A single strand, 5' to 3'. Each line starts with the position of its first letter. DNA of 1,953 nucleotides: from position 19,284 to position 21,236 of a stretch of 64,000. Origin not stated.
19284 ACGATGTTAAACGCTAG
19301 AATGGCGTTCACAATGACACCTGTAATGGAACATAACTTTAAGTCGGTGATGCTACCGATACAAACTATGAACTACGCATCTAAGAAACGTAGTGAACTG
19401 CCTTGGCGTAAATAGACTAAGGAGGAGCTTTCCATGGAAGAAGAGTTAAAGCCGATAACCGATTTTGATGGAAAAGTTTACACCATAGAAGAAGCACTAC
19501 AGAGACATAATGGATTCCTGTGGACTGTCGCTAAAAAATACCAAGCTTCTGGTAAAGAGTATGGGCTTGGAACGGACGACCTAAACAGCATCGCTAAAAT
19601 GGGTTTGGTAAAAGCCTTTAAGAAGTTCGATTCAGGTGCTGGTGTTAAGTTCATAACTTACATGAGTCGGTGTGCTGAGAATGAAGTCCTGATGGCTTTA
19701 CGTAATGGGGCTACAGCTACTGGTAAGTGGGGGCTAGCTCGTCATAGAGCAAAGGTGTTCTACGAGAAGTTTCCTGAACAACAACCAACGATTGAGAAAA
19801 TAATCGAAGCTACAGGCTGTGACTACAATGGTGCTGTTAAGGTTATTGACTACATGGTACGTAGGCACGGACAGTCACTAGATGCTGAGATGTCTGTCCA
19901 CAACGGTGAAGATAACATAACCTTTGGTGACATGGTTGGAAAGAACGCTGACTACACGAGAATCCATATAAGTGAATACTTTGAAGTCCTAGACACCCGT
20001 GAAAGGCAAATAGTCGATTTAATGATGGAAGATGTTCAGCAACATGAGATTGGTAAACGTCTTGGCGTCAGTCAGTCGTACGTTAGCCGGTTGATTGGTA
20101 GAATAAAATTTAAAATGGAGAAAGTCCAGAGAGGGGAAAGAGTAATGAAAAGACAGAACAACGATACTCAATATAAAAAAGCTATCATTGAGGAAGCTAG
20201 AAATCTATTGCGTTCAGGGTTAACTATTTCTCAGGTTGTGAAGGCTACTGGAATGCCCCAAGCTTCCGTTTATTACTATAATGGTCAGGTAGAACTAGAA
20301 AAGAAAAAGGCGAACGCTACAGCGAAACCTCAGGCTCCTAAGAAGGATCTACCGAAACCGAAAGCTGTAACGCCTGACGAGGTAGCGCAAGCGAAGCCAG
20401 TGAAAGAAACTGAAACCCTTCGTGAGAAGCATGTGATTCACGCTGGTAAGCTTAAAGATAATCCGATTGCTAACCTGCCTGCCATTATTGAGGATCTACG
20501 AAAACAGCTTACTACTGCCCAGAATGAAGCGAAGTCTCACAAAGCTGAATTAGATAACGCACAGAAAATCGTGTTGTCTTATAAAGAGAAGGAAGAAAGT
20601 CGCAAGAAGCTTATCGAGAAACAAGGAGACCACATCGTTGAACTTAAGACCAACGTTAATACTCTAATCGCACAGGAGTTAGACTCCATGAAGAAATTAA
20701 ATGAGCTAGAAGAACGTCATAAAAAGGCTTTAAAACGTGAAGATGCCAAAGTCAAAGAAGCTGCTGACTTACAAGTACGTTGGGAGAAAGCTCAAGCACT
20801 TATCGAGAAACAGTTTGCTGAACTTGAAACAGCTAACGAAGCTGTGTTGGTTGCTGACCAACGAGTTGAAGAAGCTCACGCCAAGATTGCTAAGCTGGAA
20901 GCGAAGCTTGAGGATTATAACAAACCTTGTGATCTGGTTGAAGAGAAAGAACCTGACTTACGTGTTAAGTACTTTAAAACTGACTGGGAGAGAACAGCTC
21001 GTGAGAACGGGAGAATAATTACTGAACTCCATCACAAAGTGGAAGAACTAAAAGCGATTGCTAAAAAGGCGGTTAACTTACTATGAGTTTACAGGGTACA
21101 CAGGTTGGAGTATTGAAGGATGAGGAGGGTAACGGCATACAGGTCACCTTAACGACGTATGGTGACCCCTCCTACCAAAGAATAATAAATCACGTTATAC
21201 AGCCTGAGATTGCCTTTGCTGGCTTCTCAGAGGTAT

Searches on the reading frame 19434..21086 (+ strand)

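Call 8: search_protein_families(library=pfam, proteins=[window:19434-21086:+])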
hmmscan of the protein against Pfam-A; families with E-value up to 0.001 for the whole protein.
window:19434-21086:+ (550 aa): 7 families
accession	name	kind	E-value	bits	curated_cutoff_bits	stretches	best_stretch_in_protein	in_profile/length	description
PF04542.20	Sigma70_r2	-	4.8e-08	33.1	24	1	23-91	3-67/71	Sigma-70 region 2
PF04545.22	Sigma70_r4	-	5.9e-06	26.2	24.1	1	184-223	3-43/50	Sigma-70, region 4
PF12802.13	MarR_2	-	3.6e-05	24.3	27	0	199-224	18-44/61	MarR family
PF11268.13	DUF3071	-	0.00012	22.7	26.9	1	224-316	30-121/168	Protein of unknown function (DUF3071)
PF13384.12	HTH_23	-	0.00013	22.1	24.6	0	191-223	8-40/50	Homeodomain-like domain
PF01381.28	HTH_3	-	0.00032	21.1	23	0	201-220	10-29/55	Helix-turn-helix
PF09339.16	HTH_IclR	-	0.00091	19.4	22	0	260-281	16-37/52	IclR helix-turn-helix domain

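Call 70: search_protein_families(library=phrogs, proteins=[window:19434-21086:+], max_evalue=0.001)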
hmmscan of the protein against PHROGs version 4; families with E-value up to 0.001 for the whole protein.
window:19434-21086:+ (550 aa): 4 families
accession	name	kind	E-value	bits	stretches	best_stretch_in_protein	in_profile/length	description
phrog_351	-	transcription regulation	8.9e-43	148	1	16-391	503-866/928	RNA polymerase sigma factor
phrog_21612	-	transcription regulation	8.8e-27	94.9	1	13-235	10-226/600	RNA polymerase sigma factor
phrog_6831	-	transcription regulation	3.4e-05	24.7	0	193-220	11-38/68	transcriptional regulator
phrog_3855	-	DNA, RNA and nucleotide metabolism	0.00016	23.1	0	242-287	59-104/115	HTH DNA binding protein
